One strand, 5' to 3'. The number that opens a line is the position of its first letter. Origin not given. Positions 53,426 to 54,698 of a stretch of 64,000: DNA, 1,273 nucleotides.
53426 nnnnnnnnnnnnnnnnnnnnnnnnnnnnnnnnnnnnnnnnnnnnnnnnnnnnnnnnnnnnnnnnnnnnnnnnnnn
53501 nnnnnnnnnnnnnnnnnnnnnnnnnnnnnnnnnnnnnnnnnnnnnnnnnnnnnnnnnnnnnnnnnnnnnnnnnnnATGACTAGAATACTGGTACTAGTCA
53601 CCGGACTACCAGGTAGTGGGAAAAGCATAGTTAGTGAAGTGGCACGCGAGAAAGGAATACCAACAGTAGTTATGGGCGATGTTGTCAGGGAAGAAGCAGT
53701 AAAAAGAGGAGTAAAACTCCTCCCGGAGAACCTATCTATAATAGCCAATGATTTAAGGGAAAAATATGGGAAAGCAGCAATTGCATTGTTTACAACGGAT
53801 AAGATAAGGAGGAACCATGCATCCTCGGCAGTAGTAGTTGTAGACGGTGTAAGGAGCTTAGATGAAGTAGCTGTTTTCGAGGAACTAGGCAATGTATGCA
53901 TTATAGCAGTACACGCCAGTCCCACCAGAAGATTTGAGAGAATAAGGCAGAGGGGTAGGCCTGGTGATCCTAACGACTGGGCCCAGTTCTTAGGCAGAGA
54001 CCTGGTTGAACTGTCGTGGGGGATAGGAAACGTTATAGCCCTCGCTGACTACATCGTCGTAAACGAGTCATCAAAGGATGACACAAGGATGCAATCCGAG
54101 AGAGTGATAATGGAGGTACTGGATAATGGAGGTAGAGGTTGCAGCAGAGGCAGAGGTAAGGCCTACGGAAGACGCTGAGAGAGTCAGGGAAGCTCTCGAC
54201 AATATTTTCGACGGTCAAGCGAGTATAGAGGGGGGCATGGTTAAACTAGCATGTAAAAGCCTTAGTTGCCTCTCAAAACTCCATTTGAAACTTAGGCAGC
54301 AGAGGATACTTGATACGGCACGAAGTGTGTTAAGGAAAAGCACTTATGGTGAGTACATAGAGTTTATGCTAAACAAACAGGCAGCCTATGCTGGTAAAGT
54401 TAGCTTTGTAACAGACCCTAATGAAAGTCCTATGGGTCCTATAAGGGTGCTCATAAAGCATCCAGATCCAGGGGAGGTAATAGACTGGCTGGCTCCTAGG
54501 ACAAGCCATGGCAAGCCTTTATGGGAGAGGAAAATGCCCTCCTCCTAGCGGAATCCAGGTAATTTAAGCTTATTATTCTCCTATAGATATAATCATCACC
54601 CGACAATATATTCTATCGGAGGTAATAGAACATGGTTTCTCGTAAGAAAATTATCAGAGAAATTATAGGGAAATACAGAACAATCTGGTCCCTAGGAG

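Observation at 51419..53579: Compact archaeosine module: preQ0 transporter + RaSEA-like radical-SAM protein + mini-ArcS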

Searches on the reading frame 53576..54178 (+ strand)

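Call 3: search_protein_families(library=pfam, proteins=[window:53576-54178:+], max_evalue=0.1)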
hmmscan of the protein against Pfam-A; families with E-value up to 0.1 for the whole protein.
window:53576-54178:+ (200 aa): 10 families
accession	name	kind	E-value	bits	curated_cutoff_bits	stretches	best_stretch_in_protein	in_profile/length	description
PF13207.12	AAA_17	-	3.4e-14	53.7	27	1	9-130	1-129/136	AAA domain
PF13238.12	AAA_18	-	1.9e-12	48.2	29.4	1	6-128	1-113/128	AAA domain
PF13671.12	AAA_33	-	8.2e-07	29.9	27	1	5-131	1-123/143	AAA domain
PF01121.26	CoaE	-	0.0062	16.7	27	1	5-51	2-47/180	Dephospho-CoA kinase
PF02272.25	DHHA1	-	0.032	15.1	25.9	0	50-79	15-44/102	DHHA1 domain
PF01583.26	APS_kinase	-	0.048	14.1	21.1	0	5-40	4-44/152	Adenylylsulphate kinase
PF08433.16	KTI12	-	0.05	13.5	22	1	5-25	3-23/271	Chromatin associated protein KTI12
PF22517.1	Mcm-like_N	-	0.06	14.1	26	0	20-63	2-44/82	Mcm-like, N-terminal domain, archaea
PF06414.18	Zeta_toxin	-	0.086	12.7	22.3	0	4-28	17-41/199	Zeta toxin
PF13401.12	AAA_22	-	0.092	13.5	27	0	5-104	7-104/130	AAA domain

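Call 4: search_protein_families(library=ncbifam, proteins=[window:53576-54178:+], max_evalue=0.1)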
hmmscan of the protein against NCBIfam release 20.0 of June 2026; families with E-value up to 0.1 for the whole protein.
window:53576-54178:+ (200 aa): 17 families
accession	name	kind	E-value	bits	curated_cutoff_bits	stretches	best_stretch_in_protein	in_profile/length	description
NF006226.0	PRK08356.1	equivalog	7.1e-14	52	189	1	51-181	65-193/195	hypothetical protein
TIGR02173.1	cyt_kin_arch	equivalog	0.00016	21.7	102.1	1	5-65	2-62/169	(d)CMP kinase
TIGR01351.1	adk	subfamily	0.0037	16.9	168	1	6-44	2-41/212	adenylate kinase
NF008994.0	PRK12337.1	equivalog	0.0041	15.7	603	1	4-39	263-299/492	2-phosphoglycerate kinase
NF008996.1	PRK12339.1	equivalog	0.005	16.6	250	1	5-39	2-37/193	mevalonate-3-phosphate 5-kinase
NF003122.0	PRK04040.1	equivalog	0.0051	16.3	155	1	5-46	4-48/189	adenylate kinase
NF052481.1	FucosDh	equivalog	0.0065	15.8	300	1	4-67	9-71/257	L-fucose dehydrogenase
TIGR00152.1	TIGR00152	equivalog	0.0071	16.2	65.55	1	6-49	2-45/188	dephospho-CoA kinase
NF003259.0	PRK04220.1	equivalog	0.011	15.2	343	1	3-39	92-129/306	2-phosphoglycerate kinase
NF005253.0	PRK06762.1-4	equivalog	0.026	14.7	159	1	5-67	4-66/166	hypothetical protein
NF001381.0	PRK00279.1-3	equivalog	0.037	13.8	187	0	6-45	3-42/188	adenylate kinase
NF011101.0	PRK14528.1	equivalog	0.048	13.4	195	1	7-48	5-46/187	adenylate kinase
NF006746.0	PRK09270.1-5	subfamily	0.048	12.6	250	0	2-23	20-41/210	nucleoside/nucleotide kinase family protein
NF003012.0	PRK03839.1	equivalog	0.063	13.2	152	0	6-46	3-44/180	putative kinase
NF001387.0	PRK00279.2-5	equivalog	0.071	12.7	373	0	6-44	3-42/224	adenylate kinase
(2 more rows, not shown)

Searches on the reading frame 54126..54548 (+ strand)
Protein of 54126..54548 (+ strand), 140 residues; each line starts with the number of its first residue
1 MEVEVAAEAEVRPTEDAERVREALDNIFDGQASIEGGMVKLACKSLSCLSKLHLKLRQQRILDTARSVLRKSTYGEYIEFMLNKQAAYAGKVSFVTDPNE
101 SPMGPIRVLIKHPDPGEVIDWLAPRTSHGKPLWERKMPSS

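Call 3: search_protein_families(library=pfam, proteins=[window:54126-54548:+], max_evalue=0.1)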
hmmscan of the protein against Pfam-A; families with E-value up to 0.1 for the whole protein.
window:54126-54548:+ (140 aa): 1 family
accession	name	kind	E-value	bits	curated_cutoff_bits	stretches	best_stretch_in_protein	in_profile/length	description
PF01877.22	RNA_binding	-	4.9e-14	53.1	26.9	1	5-111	2-119/120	RNA binding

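Call 4: search_protein_families(library=ncbifam, proteins=[window:54126-54548:+], max_evalue=0.1)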
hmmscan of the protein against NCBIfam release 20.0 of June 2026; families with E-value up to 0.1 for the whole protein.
window:54126-54548:+ (140 aa): 2 families
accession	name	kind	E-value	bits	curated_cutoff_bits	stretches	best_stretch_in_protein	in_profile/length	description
NF001687.0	PRK00447.1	equivalog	2.9e-51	173.2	149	1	2-139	2-144/145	hypothetical protein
NF011143.0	PRK14555.1-4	equivalog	0.098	12.9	202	0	12-33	12-33/148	RNA-binding protein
